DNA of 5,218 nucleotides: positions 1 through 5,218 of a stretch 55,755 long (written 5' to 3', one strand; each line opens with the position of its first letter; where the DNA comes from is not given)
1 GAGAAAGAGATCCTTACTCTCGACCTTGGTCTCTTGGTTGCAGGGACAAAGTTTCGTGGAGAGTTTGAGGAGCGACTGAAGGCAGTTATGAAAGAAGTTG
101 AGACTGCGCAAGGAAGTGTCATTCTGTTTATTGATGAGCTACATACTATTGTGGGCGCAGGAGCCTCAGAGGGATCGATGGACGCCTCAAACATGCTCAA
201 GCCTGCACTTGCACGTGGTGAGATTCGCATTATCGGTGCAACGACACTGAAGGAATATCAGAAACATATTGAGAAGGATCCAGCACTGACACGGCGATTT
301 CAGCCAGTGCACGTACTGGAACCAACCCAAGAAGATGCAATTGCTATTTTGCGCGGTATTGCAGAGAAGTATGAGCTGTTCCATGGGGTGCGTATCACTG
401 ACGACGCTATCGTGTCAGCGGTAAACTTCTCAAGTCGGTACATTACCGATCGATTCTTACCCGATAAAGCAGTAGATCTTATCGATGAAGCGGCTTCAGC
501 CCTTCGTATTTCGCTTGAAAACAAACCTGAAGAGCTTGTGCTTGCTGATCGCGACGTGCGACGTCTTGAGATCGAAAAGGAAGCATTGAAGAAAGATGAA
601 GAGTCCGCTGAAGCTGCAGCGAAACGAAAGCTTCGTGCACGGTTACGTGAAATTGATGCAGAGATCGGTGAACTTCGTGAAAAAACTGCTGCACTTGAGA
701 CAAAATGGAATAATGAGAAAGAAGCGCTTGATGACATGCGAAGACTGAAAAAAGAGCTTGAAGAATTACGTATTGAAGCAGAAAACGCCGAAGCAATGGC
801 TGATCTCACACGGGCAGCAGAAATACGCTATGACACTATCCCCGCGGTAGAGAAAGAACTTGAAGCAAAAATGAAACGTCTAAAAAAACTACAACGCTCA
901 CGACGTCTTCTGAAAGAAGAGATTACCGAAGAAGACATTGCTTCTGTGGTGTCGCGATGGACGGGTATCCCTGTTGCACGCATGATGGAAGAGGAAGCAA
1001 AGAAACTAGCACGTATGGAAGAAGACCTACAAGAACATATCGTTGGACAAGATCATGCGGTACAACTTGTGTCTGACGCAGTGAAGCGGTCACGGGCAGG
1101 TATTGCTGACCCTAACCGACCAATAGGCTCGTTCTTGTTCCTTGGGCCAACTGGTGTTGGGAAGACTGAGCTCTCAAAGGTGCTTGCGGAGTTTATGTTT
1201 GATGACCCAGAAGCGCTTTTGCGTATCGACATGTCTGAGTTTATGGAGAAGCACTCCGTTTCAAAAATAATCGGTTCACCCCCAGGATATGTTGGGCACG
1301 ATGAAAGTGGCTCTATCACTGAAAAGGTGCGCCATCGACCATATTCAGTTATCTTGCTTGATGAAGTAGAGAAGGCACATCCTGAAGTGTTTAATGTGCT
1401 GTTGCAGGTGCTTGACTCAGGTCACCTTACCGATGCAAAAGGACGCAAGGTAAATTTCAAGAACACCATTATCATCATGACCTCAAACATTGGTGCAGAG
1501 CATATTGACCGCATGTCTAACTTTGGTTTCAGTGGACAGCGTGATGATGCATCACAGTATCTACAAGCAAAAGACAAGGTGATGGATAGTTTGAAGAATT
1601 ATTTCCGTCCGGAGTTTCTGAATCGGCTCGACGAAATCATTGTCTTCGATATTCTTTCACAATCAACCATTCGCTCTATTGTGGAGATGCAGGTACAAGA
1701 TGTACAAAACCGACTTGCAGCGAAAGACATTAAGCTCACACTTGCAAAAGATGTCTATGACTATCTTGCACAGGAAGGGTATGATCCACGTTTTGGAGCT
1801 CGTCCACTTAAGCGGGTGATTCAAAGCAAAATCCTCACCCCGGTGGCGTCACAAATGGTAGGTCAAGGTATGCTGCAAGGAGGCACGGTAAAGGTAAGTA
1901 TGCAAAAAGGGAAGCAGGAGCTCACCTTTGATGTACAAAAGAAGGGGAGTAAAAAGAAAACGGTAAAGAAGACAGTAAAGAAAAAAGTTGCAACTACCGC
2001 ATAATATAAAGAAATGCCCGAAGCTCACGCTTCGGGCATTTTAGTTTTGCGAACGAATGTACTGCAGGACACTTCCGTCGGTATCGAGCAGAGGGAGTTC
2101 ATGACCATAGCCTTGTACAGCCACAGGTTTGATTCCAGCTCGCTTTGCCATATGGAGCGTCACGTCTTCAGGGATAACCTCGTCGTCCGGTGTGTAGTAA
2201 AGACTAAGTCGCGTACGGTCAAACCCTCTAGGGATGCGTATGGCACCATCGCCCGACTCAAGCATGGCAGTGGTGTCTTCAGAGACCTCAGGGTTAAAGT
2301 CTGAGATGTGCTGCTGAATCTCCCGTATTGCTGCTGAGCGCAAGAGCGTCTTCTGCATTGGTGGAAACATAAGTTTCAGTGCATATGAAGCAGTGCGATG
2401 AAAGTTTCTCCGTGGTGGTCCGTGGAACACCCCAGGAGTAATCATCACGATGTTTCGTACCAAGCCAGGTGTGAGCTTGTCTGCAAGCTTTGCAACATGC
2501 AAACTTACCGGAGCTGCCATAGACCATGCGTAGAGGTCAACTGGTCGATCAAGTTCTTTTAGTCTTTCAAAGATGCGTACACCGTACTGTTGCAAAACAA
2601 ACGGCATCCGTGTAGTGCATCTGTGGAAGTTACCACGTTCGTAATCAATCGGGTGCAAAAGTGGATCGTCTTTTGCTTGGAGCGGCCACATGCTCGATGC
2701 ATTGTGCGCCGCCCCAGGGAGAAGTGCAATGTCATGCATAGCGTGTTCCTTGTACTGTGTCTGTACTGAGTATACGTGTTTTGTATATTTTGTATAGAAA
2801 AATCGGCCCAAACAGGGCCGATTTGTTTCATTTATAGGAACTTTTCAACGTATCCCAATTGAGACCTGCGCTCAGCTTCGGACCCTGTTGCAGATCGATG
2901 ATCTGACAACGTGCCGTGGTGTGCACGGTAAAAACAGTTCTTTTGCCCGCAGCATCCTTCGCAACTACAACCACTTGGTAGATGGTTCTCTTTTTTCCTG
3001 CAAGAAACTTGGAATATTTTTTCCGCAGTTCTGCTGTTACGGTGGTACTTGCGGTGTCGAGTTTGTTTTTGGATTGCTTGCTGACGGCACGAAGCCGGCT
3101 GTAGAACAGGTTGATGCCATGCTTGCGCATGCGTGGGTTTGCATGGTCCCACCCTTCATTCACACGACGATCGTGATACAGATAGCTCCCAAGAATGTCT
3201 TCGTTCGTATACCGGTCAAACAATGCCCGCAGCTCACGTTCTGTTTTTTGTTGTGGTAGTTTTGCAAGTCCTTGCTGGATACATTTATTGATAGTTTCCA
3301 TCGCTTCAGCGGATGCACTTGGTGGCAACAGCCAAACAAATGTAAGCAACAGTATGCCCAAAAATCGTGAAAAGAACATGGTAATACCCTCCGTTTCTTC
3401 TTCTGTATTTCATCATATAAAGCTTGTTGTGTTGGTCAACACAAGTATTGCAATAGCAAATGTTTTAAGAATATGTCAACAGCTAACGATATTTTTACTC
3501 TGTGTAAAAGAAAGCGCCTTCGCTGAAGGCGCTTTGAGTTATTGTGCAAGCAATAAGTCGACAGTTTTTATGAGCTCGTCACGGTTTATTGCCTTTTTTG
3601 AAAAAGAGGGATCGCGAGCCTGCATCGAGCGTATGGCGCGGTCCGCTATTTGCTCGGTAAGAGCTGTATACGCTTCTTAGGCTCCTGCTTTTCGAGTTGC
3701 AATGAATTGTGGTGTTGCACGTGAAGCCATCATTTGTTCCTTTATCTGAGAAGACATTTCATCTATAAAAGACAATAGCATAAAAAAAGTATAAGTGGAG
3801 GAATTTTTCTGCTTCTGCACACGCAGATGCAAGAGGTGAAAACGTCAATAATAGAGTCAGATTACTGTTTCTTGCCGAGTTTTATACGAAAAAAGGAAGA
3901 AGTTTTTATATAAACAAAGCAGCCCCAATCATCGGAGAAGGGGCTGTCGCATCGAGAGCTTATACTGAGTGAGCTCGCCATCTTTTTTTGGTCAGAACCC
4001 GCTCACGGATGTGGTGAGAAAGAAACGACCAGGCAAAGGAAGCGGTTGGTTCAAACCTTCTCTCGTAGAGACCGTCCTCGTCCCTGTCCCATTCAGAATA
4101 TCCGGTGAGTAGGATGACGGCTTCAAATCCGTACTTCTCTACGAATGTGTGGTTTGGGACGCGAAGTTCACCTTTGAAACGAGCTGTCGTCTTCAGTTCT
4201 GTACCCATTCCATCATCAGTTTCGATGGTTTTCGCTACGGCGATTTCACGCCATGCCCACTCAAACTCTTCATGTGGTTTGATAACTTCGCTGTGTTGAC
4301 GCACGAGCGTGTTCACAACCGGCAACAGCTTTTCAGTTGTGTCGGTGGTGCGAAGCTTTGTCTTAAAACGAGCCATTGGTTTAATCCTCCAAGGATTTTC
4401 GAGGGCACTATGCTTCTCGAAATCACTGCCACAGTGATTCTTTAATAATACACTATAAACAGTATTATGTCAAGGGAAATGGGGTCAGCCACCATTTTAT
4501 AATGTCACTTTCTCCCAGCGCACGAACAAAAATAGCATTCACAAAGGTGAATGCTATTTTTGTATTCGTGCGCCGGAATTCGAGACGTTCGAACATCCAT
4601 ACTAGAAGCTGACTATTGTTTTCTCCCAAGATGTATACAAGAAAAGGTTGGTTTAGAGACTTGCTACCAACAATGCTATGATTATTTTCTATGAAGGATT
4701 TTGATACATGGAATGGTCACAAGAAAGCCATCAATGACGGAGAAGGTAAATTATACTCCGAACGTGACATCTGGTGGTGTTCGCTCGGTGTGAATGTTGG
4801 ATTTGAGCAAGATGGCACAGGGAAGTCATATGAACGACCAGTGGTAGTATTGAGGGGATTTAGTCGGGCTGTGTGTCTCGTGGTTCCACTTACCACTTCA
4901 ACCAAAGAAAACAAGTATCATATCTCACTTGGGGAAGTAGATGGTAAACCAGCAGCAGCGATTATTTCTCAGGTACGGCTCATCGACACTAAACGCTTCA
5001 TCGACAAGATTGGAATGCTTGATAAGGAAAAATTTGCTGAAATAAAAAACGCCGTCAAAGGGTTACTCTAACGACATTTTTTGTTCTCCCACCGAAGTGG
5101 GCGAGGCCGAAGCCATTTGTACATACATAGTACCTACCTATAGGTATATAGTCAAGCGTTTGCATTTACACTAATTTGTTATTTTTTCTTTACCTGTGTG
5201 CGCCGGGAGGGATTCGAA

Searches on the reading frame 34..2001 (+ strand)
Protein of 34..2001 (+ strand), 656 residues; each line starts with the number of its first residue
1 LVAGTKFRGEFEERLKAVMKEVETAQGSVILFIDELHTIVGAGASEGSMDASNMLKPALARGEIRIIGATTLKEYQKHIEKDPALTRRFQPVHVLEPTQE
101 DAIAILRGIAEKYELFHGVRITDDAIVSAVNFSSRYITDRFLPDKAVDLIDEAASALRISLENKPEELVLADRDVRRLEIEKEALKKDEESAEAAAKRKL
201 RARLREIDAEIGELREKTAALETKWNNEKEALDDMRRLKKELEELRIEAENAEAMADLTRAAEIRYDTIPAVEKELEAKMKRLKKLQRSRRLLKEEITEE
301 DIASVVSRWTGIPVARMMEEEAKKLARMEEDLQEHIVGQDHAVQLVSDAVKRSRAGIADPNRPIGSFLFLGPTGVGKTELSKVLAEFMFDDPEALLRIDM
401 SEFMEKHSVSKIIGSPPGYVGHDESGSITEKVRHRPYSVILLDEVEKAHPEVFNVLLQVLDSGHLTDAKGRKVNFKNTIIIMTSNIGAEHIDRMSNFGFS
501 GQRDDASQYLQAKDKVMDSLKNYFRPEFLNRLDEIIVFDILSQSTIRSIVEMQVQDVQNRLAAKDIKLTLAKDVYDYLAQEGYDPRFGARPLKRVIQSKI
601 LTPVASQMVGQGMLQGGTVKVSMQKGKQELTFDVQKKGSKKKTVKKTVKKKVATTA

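Call 23: search_protein_families(library=pfam, proteins=[window:34-2001:+], max_evalue=0.001)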
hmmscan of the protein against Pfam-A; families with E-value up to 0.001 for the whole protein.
window:34-2001:+ (656 aa): 8 families
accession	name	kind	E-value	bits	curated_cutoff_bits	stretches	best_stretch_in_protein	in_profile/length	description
PF07724.20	AAA_2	-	8.2e-67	224.8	27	1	362-535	1-166/166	AAA domain (Cdc48 subfamily)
PF17871.7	AAA_lid_9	-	7.1e-34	116.3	22.8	1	98-199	1-102/104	AAA lid domain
PF10431.15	ClpB_D2-small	-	2.2e-24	85.7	21.9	1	541-621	1-81/81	C-terminal, D2-small domain, of ClpB protein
PF00004.35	AAA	-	1.2e-17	65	21.2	2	368-492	2-115/131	ATPase family associated with various cellular activities (AAA)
PF07728.20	AAA_5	-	9.5e-14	52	22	1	367-487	2-124/139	AAA domain (dynein-related subfamily)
PF00158.32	Sigma54_activat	-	6.1e-06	26.4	20.2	1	366-485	24-142/168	Sigma-54 interaction domain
PF13401.12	AAA_22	-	0.00012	22.8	27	0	367-461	8-109/130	AAA domain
PF24319.2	DUF7491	-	0.00096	19.8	30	1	161-222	30-90/90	Coiled-coil region of unknown function (DUF7491)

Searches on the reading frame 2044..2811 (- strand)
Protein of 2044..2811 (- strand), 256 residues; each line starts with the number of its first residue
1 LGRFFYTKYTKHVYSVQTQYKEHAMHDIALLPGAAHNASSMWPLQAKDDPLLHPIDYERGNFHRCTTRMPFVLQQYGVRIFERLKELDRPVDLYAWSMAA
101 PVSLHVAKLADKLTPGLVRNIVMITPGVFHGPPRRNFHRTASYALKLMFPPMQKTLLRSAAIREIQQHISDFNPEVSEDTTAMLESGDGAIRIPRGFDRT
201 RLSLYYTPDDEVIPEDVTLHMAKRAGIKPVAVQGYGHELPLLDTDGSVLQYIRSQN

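Call 23: search_protein_families(library=pfam, proteins=[window:2044-2811:-], max_evalue=0.001)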
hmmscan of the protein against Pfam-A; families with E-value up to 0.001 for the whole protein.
window:2044-2811:- (256 aa): 1 family
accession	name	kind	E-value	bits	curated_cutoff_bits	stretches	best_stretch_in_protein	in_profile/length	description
PF12697.13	Abhydrolase_6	-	2.6e-07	31.9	26.3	1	30-243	3-209/217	Alpha/beta hydrolase family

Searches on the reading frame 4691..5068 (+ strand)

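Call 3: search_protein_families(library=pfam, proteins=[window:4691-5068:+], max_evalue=1)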
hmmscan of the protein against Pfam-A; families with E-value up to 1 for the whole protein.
window:4691-5068:+ (126 aa): 1 family
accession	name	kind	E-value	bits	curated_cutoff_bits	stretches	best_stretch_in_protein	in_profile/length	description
PF02452.23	PemK_toxin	-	3.2e-14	53.5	23.1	1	25-124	3-107/109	PemK-like, MazF-like toxin of type II toxin-antitoxin system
